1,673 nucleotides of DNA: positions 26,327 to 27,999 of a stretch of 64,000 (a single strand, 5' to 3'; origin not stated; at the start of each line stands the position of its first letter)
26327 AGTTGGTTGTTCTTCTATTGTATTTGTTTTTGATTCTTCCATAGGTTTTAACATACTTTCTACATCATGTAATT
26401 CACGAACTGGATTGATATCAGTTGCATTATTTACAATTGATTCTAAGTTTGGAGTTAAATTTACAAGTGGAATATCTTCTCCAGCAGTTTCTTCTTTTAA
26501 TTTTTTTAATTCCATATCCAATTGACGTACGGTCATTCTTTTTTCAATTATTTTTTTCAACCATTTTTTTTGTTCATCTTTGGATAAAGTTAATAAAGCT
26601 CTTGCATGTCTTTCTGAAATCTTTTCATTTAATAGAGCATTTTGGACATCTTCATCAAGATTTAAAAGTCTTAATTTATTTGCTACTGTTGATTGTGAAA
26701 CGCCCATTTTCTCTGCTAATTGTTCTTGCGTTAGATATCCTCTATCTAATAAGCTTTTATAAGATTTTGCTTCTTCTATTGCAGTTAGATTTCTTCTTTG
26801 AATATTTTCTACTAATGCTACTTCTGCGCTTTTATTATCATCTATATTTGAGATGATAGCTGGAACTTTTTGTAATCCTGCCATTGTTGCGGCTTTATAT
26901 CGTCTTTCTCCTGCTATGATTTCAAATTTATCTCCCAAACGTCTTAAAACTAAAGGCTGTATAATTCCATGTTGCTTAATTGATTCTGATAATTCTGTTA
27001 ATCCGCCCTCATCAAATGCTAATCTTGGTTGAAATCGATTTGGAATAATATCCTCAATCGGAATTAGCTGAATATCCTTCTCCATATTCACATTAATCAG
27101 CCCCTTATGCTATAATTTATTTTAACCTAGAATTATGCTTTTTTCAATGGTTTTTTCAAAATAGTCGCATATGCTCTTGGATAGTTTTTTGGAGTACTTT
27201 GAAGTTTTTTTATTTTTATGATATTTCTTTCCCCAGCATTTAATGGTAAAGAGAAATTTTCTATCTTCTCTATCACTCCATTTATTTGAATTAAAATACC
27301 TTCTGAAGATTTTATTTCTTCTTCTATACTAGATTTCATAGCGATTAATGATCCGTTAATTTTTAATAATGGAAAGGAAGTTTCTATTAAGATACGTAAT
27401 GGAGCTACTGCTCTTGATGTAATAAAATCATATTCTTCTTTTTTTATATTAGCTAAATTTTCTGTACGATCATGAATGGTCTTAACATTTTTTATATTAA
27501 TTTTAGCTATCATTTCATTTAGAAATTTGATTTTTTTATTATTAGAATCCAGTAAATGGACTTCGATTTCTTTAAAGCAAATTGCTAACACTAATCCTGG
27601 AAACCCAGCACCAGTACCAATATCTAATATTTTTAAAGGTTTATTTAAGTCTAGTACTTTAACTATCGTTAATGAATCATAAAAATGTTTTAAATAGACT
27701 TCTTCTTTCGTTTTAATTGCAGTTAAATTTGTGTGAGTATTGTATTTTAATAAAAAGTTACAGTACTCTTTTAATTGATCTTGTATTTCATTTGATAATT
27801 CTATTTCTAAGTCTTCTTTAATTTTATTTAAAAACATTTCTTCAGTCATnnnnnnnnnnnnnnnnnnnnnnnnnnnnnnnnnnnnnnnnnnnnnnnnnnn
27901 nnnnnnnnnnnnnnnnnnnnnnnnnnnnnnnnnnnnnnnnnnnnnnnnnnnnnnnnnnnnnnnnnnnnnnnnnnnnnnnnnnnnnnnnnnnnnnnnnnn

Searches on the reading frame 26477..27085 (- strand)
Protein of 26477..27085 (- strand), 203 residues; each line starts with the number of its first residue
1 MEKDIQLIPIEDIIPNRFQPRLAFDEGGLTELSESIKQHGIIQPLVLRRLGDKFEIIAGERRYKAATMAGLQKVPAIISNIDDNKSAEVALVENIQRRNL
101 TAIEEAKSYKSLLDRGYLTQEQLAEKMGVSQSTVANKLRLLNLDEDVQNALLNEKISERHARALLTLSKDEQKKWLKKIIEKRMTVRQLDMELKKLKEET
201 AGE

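Call 45: search_protein_representatives(protein=window:26477-27085:-)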
Query: 203 residues. Proteins with E-value up to 0.001 (for the whole library): 87814; up to 1e-10: 47904; up to 1e-30: 8204. The best 150 are listed.
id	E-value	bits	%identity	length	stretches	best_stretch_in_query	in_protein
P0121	6.8e-99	345.2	83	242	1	2-198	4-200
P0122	1.6e-95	334.2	77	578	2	2-199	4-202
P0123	1.5e-91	321.3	78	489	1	4-198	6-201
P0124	1.5e-89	314.8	76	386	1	2-200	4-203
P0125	1.9e-88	311.1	76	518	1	5-199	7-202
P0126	3.7e-88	310.2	77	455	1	1-199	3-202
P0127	2.0e-87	307.8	75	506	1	3-198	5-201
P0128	9.8e-87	305.6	77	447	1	6-197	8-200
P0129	6.9e-86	302.8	75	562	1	8-200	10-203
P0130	1.3e-85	302.0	73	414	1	4-199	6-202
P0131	1.9e-85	301.4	74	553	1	1-198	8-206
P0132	9.0e-85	299.2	73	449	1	3-197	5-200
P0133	9.5e-85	299.1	75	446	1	2-198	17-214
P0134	1.5e-84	298.5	75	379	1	2-195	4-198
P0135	2.2e-84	297.9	74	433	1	2-199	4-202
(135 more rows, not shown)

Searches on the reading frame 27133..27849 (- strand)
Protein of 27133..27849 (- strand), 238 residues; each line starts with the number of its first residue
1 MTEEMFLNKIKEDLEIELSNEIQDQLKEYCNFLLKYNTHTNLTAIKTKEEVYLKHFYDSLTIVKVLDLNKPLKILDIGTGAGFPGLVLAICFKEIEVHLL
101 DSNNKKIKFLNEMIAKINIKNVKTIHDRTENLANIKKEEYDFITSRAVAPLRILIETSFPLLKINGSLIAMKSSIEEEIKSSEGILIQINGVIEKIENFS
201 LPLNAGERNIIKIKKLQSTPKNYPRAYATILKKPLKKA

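Call 7: search_protein_families(library=pfam, proteins=[window:27133-27849:-])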
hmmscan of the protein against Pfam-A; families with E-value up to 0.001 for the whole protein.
window:27133-27849:- (238 aa): 5 families
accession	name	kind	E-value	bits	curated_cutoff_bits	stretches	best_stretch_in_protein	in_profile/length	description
PF02527.21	GidB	-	1.1e-48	165.5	27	1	23-183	2-160/184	rRNA small subunit methyltransferase G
PF03848.20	TehB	-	6.2e-10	39.3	20.4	1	62-148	22-104/193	Tellurite resistance protein TehB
PF13847.12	Methyltransf_31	-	6.6e-10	39.3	27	1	70-174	3-113/145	Methyltransferase domain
PF05175.20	MTS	-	9.7e-08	32.3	23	1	46-145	5-104/170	Methyltransferase small domain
PF13649.12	Methyltransf_25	-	1.9e-05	25.7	27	1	74-146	1-71/97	Methyltransferase domain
